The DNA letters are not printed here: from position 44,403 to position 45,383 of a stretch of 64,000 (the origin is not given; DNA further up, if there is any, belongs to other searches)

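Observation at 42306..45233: Five-gene copper-handling module translationally coupled into a methylamine-oxidation gene array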

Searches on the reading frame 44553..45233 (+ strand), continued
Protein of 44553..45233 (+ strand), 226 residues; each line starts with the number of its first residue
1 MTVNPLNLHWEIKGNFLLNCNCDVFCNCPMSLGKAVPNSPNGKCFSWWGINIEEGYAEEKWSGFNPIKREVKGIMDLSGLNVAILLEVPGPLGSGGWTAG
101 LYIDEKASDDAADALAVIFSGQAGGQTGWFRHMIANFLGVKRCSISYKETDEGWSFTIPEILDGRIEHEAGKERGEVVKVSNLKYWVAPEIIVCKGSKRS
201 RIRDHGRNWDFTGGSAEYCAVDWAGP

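Call 35: get_annotated_region(hit=H2, flank=7000)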
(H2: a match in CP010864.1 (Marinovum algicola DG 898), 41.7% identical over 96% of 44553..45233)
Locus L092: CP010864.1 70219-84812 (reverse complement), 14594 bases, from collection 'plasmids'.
description: Marinovum algicola DG 898 plasmid pMaD9, complete sequence
organism: Marinovum algicola DG 898 (NCBI taxid 988812)
taxonomy: Bacteria; Pseudomonadota; Alphaproteobacteria; Rhodobacterales; Roseobacteraceae; Marinovum; Marinovum algicola; Marinovum algicola DG 898
host: -; source: -; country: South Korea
typing (MOB-suite, as given by PLSDB): non-mobilizable
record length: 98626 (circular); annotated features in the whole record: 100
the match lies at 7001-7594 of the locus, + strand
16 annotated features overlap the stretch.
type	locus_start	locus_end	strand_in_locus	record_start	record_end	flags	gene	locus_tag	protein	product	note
CDS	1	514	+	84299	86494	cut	-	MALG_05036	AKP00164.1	Glycogen debranching enzyme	-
CDS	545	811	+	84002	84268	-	-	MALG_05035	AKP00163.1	hypothetical protein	-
CDS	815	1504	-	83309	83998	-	-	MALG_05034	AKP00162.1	putative divalent heavy-metal cations transporter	-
CDS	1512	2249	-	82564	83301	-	-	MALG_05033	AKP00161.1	Guanylate kinase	-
CDS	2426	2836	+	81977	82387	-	-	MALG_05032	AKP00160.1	CBS domain protein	-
CDS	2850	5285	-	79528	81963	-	-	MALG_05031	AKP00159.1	Glycine cleavage system T protein (aminomethyltransferase)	-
CDS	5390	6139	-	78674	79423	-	-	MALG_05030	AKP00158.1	Transcriptional regulator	-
CDS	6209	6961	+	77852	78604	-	-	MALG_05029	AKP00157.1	Transmembrane protein involved in DMSP breakdown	-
CDS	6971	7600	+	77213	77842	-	-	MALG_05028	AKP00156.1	protein involved in DMSP breakdown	-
CDS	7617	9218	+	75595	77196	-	-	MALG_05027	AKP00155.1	Acyl-CoA synthetase (AMP-forming)/AMP-acid ligase II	-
CDS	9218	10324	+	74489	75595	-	-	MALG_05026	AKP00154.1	DMSP demethylase (DmdA)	-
CDS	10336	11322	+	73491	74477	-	-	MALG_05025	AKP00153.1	Alcohol dehydrogenase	-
CDS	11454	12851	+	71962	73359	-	-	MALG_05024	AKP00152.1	56kDa selenium binding protein (SBP56)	-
CDS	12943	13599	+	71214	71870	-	-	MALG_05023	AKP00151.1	hypothetical protein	-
CDS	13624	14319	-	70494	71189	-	-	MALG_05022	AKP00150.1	Demethylmenaquinone methyltransferase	-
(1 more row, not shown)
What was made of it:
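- Closest known: mtoX-SCO1/senC-mauG clusters. Same: On Marinovum pMaD9 an SBP56 gene follows the dmdEF-dmdA cluster (call 35).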

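Call 36: get_annotated_region(hit=H1, flank=7000)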
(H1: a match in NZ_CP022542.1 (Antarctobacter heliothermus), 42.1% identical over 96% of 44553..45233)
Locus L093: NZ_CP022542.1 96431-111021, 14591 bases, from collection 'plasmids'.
description: Antarctobacter heliothermus strain SMS3 plasmid pSMS3-2, complete sequence
organism: Antarctobacter heliothermus (NCBI taxid 74033)
taxonomy: Bacteria; Pseudomonadota; Alphaproteobacteria; Rhodobacterales; Roseobacteraceae; Antarctobacter; Antarctobacter heliothermus
host: -; source: Skeletonema marinoi strain ST54,Cell culture,Top-layer sediments; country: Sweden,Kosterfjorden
typing (MOB-suite, as given by PLSDB): non-mobilizable
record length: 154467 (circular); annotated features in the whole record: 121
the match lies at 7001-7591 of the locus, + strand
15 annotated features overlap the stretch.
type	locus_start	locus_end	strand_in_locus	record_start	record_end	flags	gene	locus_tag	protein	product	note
CDS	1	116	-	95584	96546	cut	-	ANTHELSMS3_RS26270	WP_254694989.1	IS30 family transposase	-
CDS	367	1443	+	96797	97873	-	-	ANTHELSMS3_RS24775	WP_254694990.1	alcohol dehydrogenase family protein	-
CDS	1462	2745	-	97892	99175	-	-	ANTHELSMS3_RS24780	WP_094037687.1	TRAP transporter large permease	GO:0008643 - carbohydrate transport [Evidence IEA]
CDS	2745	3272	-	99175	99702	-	-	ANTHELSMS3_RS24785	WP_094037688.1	TRAP transporter small permease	-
CDS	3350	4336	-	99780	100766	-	-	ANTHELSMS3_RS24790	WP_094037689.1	TRAP transporter substrate-binding protein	-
CDS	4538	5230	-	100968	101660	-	-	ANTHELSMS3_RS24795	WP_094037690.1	GntR family transcriptional regulator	-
CDS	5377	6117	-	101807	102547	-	-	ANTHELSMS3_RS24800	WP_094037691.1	GntR family transcriptional regulator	GO:0006355 - regulation of DNA-templated transcription [Evidence IEA]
CDS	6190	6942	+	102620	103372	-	-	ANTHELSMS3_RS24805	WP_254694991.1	DUF2182 domain-containing protein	-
CDS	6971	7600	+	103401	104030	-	-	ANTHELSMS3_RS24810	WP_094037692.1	DUF1326 domain-containing protein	-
CDS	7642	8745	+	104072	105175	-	-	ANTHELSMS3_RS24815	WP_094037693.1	dimethylsulfoniopropionate demethylase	-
CDS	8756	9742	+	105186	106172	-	-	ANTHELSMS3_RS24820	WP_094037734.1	MDR family oxidoreductase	-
CDS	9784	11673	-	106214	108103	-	-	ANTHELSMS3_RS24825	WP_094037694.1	sugar phosphate isomerase/epimerase and 4-hydroxyphenylpyruvate domain-containing protein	-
CDS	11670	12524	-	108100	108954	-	-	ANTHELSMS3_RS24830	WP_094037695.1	shikimate dehydrogenase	-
CDS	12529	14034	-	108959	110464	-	-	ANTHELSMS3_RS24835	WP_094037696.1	tripartite tricarboxylate transporter permease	-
CDS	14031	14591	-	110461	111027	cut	-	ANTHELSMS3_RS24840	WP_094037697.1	tripartite tricarboxylate transporter TctB family protein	-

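Call 37: search_protein_families(library=pfam, proteins=[L092:12943-13599:+, L092:6209-6961:+, L092:6971-7600:+, L092:11454-12851:+, L092:9218-10324:+, L092:815-1504:-, L092:2850-5285:-], max_evalue=0.001)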
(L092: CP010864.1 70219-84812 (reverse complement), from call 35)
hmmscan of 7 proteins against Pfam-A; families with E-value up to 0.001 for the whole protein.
L092:12943-13599:+ (218 aa): 0 families

L092:6209-6961:+ (250 aa): 1 family
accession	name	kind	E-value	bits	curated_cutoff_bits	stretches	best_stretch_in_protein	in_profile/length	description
PF09948.15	PpoB2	-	3.9e-57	193.6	28.7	1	66-246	1-187/188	Copper chaperone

L092:6971-7600:+ (209 aa): 1 family
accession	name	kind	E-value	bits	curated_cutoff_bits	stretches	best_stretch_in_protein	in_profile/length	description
PF07040.16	DUF1326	-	3.3e-53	180.9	25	1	20-196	2-176/177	Protein of unknown function (DUF1326)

L092:11454-12851:+ (465 aa): 1 family
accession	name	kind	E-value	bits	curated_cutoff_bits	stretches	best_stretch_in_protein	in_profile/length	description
PF05694.17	SBP56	-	1.8e-168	561.5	34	1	4-461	2-453/453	56kDa selenium binding protein (SBP56)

L092:9218-10324:+ (368 aa): 2 families
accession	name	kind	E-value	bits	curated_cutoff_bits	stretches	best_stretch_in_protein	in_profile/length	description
PF01571.26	GCV_T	-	4.1e-38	131.5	25.6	1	31-262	16-254/255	Aminomethyltransferase folate-binding domain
PF08669.17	GCV_T_C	-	1.3e-11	44.6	25.9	1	298-362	12-73/80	Glycine cleavage T-protein C-terminal barrel domain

L092:815-1504:- (229 aa): 1 family
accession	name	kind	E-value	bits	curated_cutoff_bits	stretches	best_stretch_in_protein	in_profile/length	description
PF02535.28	Zip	-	7.3e-07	29.2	35.1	0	4-84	12-98/323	ZIP Zinc transporter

L092:2850-5285:- (811 aa): 6 families
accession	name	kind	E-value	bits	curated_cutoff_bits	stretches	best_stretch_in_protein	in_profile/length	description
PF01266.30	DAO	-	4.7e-61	207.7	27.9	1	7-364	2-352/353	FAD dependent oxidoreductase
PF01571.26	GCV_T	-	1.1e-51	176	25.6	1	427-699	4-254/255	Aminomethyltransferase folate-binding domain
PF08669.17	GCV_T_C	-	4.1e-18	65.5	25.9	1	724-803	1-80/80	Glycine cleavage T-protein C-terminal barrel domain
PF16350.10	FAO_M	-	3e-11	43.8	27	1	368-421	1-55/56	FAD dependent oxidoreductase central domain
PF07992.20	Pyr_redox_2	-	1.1e-06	28.7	26.1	0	158-217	189-249/291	Pyridine nucleotide-disulphide oxidoreductase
PF13454.12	NAD_binding_9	-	2.4e-06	28.1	21.8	0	8-49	1-45/155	FAD-NAD(P)-binding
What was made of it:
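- On Marinovum algicola pMaD9 the dmdE-dmdF-dmdB-dmdA-acuI cluster is followed directly by an SBP56 gene (561 bits) (calls 35, 37).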

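Call 58: predict_structure(alignment_id=A4)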
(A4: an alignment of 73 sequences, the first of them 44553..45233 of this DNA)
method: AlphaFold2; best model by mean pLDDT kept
length: 226 residues; sequences in the alignment: 73
mean_pLDDT: 84.1   pTM: 0.86
mean pLDDT of the five models: 84.1, 84.0, 83.5, 74.5, 73.5
residues with pLDDT >= 90: 112; 70-90: 74; 50-70: 33; < 50: 7
segments of 3 or more residues with pLDDT < 50: 29-34
pLDDT, mean of each block of 10 residues (from residue 1): 81 95 60 53 86 95 55 89 91 86 97 97 93 94 96 93 89 74 79 82 73 86 94
secondary structure, 60 per line:
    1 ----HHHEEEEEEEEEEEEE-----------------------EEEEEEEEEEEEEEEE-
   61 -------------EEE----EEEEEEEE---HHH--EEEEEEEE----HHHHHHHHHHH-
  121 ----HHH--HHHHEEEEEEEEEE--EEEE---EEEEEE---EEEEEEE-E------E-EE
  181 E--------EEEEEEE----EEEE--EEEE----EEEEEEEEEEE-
elements in order: E8-20 E44-59 E74-76 E81-88 E97-104 H109-119 H130-133 E134-143 E146-149 E153-158 E162-168 E179-181 E190-196 E201-204 E207-210 E215-225
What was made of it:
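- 44553..45233 (+): DUF1326 (DmdF-like) soluble protein with no signal peptide. CxCx3CxC at 44610-44636 plus Cys44 at 44682-44684. AlphaFold model pLDDT 84; the Cys loop is low-confidence (call 58).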

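Call 61: fold_search(model_id=the predicted structure, library=pdb)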
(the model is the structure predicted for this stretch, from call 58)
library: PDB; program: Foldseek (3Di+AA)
matches with E <= 10: 482; with E <= 0.001: 9
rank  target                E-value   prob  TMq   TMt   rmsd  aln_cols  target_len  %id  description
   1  3bgt_A                1.0e-04  1.00  0.40  0.37  12.6       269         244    7  Structural Studies of Acetoacetate Decarboxylase (released 2008-12-23)
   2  3bgt_D                1.3e-04  1.00  0.38  0.35  13.1       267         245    8  Structural Studies of Acetoacetate Decarboxylase (released 2008-12-23)
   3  3c8w_B                1.3e-04  1.00  0.39  0.36  13.7       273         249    8  Crystal structure of acetoacetate decarboxylase (ADC) (YP_094708.1) from Legionella pneumophila subsp. pneumophila str (released 2008-02-26)
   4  3c8w_A                3.7e-04  1.00  0.40  0.36  13.5       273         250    8  Crystal structure of acetoacetate decarboxylase (ADC) (YP_094708.1) from Legionella pneumophila subsp. pneumophila str (released 2008-02-26)
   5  5upb_A                5.5e-04  0.96  0.34  0.31  14.4       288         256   10  Swit_4259, an Acetoacetate Decarboxylase-like Enzyme from Sphingomonas wittichii RW1 (released 2017-06-07)
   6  4jmd_A                6.1e-04  0.96  0.35  0.32  14.3       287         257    7  Enduracididine biosynthesis enzyme MppR complexed with the condensation product of pyruvate and imidazole 4-carboxalde (released 2013-07-03)
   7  4jmd_B                7.3e-04  0.99  0.39  0.35  12.9       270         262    7  Enduracididine biosynthesis enzyme MppR complexed with the condensation product of pyruvate and imidazole 4-carboxalde (released 2013-07-03)
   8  4jm3_A                7.3e-04  0.94  0.34  0.31  13.9       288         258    6  Enduracididine Biosynthesis Enzyme MppR with HEPES Buffer Bound (released 2013-07-03)
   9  5upb_C                8.1e-04  0.90  0.31  0.28  14.7       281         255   10  Swit_4259, an Acetoacetate Decarboxylase-like Enzyme from Sphingomonas wittichii RW1 (released 2017-06-07)
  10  3bh2_A                1.1e-03  0.99  0.38  0.36  14.0       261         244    8  Structural Studies of Acetoacetate Decarboxylase (released 2008-12-23)
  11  5upb_D                1.4e-03  0.84  0.30  0.27  14.5       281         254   10  Swit_4259, an Acetoacetate Decarboxylase-like Enzyme from Sphingomonas wittichii RW1 (released 2017-06-07)
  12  4jmc_B                1.8e-03  0.82  0.31  0.28  14.8       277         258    9  Enduracididine biosynthesis enzyme MppR complexed with pyruvate (released 2013-07-03)
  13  9g2i_A                2.1e-03  0.69  0.23  0.17  15.2       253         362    8  25-phosphosteroid lyase + phosphate (released 2026-01-21)
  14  2ich_B                4.7e-03  0.77  0.27  0.21  11.3       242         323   10  CRYSTAL STRUCTURE OF A PUTATIVE ATTH (NE1406) FROM NITROSOMONAS EUROPAEA AT 2.00 A RESOLUTION (released 2006-10-03)
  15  9fzn_A                6.9e-03  0.72  0.26  0.18  13.1       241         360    9  25-phosphosteroid lyase (25-PSL) (released 2026-01-14)
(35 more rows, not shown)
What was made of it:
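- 44553..45233 (+): Weak resemblance to the acetoacetate-decarboxylase-like fold (call 61).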

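Call 65: get_annotated_region(hit=H5, flank=4000)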
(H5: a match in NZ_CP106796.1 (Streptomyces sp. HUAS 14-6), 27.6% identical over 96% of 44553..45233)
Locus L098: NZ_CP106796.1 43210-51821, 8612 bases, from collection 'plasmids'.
description: Streptomyces sp. HUAS 14-6 plasmid punmamed2, complete sequence
organism: Streptomyces sp. HUAS 14-6 (NCBI taxid 2981135)
taxonomy: Bacteria; Actinomycetota; Actinomycetes; Kitasatosporales; Streptomycetaceae; Streptomyces; Streptomyces sp. HUAS 14-6
host: -; source: microorganism,rhizosphere soil; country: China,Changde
typing (MOB-suite, as given by PLSDB): non-mobilizable
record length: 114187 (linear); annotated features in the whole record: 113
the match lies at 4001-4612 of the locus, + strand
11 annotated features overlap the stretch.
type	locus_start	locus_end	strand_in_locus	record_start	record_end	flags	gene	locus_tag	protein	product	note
CDS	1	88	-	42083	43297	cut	-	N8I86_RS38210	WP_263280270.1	hypothetical protein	-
CDS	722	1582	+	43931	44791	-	-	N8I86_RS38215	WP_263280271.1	thermonuclease family protein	-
CDS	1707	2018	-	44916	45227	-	-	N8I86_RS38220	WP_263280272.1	protealysin inhibitor emfourin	-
CDS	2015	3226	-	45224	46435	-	-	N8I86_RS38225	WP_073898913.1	M4 family metallopeptidase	-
CDS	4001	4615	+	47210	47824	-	-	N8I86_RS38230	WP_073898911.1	DUF1326 domain-containing protein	-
CDS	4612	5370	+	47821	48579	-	-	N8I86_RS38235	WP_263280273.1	DUF2182 domain-containing protein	-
CDS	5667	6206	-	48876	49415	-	-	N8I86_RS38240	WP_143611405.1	hypothetical protein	-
CDS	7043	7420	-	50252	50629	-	-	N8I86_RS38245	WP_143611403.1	hypothetical protein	-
CDS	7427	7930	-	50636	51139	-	-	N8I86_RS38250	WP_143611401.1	hypothetical protein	-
CDS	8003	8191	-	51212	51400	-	-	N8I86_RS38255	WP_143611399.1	hypothetical protein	-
CDS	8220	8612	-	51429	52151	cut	-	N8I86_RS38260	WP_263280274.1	hypothetical protein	-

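Call 66: get_annotated_region(hit=H8, flank=4000)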
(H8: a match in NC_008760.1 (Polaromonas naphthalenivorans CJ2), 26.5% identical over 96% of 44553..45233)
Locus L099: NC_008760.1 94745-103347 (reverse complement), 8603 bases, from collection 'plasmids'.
description: Polaromonas naphthalenivorans CJ2 plasmid pPNAP04, complete sequence
organism: Polaromonas naphthalenivorans CJ2 (NCBI taxid 365044)
taxonomy: Bacteria; Pseudomonadota; Betaproteobacteria; Burkholderiales; Comamonadaceae; Polaromonas; Polaromonas naphthalenivorans; Polaromonas naphthalenivorans CJ2
host: -; source: -; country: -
typing (MOB-suite, as given by PLSDB): non-mobilizable; replicon rep_cluster_1200
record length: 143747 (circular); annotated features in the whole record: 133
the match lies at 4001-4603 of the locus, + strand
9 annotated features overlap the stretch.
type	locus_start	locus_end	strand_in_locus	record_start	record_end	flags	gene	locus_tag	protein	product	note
CDS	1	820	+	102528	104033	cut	-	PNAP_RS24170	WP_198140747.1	FAD/NAD(P)-binding protein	-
CDS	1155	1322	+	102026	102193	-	-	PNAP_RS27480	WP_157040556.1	hypothetical protein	-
CDS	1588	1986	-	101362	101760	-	-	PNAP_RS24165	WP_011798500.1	hypothetical protein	-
CDS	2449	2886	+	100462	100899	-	-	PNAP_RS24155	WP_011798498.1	universal stress protein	-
CDS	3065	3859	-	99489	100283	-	-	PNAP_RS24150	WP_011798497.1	DUF2182 domain-containing protein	-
CDS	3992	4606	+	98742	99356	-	-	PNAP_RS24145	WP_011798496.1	DUF1326 domain-containing protein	-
CDS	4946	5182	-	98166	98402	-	-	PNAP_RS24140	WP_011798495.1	H-NS histone family protein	-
CDS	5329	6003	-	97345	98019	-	-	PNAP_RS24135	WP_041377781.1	hypothetical protein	-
CDS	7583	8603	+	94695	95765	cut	-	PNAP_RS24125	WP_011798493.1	IS110 family transposase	-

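Call 67: get_annotated_region(hit=H40, flank=4000)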
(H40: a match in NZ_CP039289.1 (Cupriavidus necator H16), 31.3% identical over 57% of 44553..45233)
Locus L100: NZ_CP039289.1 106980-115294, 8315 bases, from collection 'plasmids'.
description: Cupriavidus necator H16 plasmid pHG1, complete sequence
organism: Cupriavidus necator H16 (NCBI taxid 381666)
taxonomy: Bacteria; Pseudomonadota; Betaproteobacteria; Burkholderiales; Burkholderiaceae; Cupriavidus; Cupriavidus necator; Cupriavidus necator H16
host: -; source: single cell,sludge; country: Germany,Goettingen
typing (MOB-suite, as given by PLSDB): conjugative; replicon rep_cluster_120; relaxase MOBH,MOBP; mating-pair formation MPF_T
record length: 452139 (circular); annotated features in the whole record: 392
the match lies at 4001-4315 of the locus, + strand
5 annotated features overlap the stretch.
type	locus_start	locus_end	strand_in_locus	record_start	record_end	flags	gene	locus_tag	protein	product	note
CDS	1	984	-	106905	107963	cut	-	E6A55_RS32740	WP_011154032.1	GNAT family N-acetyltransferase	-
CDS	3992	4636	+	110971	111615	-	-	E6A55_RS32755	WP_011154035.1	DUF1326 domain-containing protein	-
CDS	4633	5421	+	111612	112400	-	-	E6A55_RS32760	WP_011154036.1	DUF2182 domain-containing protein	-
CDS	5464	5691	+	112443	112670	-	-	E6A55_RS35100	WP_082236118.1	GDCCVxC domain-containing (seleno)protein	-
CDS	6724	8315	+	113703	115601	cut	-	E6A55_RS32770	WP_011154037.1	potassium transporter Kup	-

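Call 68: get_annotated_region(hit=H18, flank=4000)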
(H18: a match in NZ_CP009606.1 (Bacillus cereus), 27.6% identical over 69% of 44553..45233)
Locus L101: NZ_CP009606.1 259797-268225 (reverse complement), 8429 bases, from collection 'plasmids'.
description: Bacillus cereus strain S2-8 plasmid pBFR_2, complete sequence
organism: Bacillus cereus (NCBI taxid 1396)
taxonomy: Bacteria; Bacillota; Bacilli; Bacillales; Bacillaceae; Bacillus; Bacillus cereus
host: -; source: soil; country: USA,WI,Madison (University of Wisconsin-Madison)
typing (MOB-suite, as given by PLSDB): non-mobilizable; replicon rep_cluster_125,rep_cluster_164
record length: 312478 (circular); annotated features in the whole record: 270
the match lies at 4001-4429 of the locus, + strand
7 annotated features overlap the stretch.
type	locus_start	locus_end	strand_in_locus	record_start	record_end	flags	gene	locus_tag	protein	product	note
CDS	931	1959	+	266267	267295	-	-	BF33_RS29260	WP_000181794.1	hypothetical protein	-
CDS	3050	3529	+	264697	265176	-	-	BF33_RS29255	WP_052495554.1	DUF6241 domain-containing protein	-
CDS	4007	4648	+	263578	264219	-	-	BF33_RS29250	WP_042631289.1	DUF1326 domain-containing protein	-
CDS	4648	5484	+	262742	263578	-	-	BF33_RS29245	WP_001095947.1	DUF2182 domain-containing protein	-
CDS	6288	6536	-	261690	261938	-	-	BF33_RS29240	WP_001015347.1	hypothetical protein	-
CDS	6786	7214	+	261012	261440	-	-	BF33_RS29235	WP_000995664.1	hypothetical protein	-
CDS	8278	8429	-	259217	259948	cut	-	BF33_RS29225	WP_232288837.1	sulfite exporter TauE/SafE family protein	-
